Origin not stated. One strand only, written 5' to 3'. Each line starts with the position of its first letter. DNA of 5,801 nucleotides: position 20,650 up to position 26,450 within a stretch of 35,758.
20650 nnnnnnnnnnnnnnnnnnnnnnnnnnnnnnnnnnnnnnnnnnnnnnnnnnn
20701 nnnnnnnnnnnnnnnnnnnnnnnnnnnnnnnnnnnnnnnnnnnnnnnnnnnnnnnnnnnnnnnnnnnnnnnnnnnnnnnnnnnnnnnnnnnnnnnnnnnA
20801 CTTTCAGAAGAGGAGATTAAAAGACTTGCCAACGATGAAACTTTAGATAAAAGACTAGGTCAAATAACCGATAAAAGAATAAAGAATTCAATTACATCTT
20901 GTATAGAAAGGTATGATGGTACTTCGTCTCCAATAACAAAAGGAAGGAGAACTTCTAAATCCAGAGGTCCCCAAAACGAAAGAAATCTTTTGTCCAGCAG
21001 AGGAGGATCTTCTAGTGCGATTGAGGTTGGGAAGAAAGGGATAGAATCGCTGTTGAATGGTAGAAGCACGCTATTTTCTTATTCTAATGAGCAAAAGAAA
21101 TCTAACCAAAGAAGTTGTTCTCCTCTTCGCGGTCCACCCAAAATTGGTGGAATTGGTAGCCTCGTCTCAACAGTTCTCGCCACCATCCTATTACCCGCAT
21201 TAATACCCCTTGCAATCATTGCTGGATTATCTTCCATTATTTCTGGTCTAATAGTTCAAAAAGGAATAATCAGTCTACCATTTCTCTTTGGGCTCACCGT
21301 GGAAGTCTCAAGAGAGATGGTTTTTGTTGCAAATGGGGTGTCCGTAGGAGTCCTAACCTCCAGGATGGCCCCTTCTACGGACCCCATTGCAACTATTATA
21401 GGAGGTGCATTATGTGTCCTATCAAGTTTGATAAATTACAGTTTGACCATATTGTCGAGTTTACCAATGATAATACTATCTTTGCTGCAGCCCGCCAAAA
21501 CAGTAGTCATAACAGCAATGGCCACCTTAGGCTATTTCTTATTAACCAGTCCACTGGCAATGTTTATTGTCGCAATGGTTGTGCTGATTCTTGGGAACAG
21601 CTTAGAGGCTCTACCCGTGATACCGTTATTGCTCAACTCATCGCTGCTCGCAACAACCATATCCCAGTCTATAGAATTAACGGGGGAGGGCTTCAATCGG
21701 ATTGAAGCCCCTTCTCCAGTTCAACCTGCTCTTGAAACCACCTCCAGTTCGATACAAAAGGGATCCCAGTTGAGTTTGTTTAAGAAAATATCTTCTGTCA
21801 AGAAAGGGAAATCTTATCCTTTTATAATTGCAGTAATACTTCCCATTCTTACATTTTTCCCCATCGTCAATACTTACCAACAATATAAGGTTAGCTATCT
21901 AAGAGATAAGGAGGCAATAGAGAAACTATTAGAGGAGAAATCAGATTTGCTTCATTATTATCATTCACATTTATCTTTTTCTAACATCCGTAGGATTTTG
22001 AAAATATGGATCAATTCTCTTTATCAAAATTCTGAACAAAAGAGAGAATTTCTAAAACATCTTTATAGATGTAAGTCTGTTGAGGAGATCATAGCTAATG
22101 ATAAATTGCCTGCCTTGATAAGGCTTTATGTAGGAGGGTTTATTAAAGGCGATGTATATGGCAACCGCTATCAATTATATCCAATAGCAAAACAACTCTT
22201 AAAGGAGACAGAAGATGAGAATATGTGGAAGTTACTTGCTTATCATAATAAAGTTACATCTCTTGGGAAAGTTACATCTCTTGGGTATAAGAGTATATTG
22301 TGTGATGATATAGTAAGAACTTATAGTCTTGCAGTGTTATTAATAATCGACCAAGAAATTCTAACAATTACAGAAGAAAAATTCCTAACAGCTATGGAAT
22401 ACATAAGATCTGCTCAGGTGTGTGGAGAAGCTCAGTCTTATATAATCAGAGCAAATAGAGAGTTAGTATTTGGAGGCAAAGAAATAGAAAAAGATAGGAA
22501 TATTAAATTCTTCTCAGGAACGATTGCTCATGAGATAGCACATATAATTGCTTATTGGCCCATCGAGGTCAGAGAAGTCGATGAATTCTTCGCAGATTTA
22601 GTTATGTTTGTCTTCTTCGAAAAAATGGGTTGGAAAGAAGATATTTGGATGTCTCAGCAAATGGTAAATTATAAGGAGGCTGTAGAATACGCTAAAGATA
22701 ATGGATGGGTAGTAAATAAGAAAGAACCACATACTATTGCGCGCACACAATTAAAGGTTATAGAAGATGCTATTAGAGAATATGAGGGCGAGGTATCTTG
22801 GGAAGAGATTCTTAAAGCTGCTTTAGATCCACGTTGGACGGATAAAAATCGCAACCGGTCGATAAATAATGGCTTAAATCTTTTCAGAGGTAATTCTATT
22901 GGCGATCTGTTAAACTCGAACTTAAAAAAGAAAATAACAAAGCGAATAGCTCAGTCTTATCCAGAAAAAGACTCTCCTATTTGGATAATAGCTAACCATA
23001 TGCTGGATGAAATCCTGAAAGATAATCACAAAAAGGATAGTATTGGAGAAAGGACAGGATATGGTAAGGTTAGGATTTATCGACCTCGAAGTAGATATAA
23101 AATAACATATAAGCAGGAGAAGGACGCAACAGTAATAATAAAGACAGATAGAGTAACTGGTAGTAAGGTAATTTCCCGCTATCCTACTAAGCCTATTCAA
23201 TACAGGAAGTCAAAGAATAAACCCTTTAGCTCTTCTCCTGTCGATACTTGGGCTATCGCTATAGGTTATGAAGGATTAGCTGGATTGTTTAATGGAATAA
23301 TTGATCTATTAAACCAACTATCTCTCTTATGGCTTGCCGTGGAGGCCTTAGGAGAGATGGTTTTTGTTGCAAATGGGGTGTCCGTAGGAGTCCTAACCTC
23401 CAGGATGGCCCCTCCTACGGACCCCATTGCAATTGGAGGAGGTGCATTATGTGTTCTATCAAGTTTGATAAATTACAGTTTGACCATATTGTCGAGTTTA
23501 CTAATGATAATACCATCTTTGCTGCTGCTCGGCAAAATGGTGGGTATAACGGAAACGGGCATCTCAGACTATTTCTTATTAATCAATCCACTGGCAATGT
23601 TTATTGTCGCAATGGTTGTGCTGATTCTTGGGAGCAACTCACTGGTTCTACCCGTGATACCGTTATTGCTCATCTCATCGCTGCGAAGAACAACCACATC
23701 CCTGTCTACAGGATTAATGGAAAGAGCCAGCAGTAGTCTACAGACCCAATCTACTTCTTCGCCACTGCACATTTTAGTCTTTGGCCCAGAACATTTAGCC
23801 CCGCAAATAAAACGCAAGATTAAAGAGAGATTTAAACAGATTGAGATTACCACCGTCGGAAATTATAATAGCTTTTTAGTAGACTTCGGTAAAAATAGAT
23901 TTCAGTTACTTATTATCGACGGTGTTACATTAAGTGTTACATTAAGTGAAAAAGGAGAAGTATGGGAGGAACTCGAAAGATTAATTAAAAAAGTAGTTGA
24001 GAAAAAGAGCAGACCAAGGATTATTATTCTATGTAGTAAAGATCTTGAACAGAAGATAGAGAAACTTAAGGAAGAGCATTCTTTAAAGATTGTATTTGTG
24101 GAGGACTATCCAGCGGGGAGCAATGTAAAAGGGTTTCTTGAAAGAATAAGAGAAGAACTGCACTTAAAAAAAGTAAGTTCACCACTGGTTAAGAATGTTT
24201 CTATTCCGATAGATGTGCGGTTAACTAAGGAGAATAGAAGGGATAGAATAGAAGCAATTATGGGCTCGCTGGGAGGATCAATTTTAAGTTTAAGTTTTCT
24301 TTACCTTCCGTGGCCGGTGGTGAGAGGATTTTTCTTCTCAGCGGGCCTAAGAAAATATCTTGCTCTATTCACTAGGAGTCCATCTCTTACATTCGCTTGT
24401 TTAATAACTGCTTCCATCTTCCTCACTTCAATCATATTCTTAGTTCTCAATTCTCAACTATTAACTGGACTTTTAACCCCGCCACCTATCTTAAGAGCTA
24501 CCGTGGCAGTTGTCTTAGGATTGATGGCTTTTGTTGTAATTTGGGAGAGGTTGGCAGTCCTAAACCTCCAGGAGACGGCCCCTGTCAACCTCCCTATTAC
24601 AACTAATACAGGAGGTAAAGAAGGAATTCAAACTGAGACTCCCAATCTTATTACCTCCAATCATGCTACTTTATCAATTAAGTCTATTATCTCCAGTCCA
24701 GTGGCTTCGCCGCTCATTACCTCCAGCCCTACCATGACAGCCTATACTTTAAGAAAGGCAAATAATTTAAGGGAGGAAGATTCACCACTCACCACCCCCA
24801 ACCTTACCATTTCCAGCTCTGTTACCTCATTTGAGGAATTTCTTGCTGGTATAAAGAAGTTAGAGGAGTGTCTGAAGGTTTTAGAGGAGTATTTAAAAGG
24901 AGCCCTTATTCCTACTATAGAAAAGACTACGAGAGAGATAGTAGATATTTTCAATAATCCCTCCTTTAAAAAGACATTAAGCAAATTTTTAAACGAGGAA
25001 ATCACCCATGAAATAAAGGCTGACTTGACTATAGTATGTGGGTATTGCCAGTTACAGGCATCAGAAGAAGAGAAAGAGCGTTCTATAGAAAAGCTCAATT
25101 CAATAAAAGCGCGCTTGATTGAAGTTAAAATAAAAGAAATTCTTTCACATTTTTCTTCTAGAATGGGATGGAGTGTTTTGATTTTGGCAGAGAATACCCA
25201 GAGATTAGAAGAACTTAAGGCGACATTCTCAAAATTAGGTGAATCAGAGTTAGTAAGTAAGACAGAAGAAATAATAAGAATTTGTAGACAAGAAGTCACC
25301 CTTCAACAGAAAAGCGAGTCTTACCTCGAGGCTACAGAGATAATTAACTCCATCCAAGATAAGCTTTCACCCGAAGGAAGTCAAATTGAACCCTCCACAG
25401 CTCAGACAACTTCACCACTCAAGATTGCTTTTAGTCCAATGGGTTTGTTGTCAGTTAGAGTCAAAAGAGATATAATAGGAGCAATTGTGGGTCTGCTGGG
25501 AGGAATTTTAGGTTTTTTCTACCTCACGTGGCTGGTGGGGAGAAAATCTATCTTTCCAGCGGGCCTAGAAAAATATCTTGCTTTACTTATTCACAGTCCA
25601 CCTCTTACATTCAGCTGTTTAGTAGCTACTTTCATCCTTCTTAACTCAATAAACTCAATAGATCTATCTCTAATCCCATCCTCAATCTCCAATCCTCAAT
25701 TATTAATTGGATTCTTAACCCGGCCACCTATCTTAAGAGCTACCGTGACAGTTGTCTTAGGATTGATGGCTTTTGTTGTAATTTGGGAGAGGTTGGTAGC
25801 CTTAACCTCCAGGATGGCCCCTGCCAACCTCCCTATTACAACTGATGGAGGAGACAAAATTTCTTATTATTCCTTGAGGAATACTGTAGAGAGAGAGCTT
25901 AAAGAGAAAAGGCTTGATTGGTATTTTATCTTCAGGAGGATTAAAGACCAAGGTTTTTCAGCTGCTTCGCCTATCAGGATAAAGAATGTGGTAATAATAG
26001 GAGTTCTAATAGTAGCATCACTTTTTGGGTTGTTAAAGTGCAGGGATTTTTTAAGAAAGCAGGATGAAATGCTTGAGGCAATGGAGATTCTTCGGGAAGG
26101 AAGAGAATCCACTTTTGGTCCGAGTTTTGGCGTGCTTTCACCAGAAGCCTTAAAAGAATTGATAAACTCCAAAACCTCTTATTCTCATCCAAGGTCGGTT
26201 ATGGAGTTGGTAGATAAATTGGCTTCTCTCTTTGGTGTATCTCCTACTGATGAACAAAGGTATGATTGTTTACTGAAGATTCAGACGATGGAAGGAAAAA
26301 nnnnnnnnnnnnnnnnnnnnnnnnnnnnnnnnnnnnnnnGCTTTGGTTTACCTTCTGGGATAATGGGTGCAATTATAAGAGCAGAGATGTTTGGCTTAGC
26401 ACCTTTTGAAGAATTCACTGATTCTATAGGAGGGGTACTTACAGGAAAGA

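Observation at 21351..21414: Hairpin loop carries an anti-Shine-Dalgarno mimic (ACCUCC) complementary to a GGAGG box 4-8 nt downstream of every copy: potential pseudoknot or SD-sequestering switch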

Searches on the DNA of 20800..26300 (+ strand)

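Call 31: search_rna_families(source=window, start=20800, end=26300, threshold=evalue, max_evalue=1)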
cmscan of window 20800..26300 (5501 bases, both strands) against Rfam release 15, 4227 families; matches with E-value up to 1: 1.
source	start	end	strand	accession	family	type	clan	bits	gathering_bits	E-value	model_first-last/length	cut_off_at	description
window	23357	23442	+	RF03379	mir-4667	Gene; miRNA;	-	25.6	68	0.28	1-93/93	no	mir-4667 microRNA precursor family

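Call 42: build_rna_model(alignment_id=A3)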
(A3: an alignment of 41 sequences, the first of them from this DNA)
Model R1 built from alignment A3 (41 sequences, 193 columns); structure: RNAalifold consensus.
model positions 140; base pairs 20; branch points 1; effective number of sequences 4.15; information 0.59 bits per position. Calibrated on 0.2 Mb of random sequence (short: E-values are rough).
structure used (alignment columns):
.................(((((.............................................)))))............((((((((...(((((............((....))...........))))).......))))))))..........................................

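Call 43: search_with_rna_model(model_id=R1, source=window, max_evalue=1)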
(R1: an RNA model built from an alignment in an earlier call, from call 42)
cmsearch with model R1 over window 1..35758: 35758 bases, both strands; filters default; matches with E-value up to 1: 6.
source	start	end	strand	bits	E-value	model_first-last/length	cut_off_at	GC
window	24476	24624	+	98.1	1.5e-21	1-140/140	no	0.49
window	21272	21414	+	95.3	6.6e-21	1-140/140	no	0.49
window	23312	23451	+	91.3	5.5e-20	1-140/140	no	0.52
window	25718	25863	+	82.1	7.6e-18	1-140/140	no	0.48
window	22179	22217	+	12.5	0.13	1-140/140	no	0.36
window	19309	19428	+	10.1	0.48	1-140/140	no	0.4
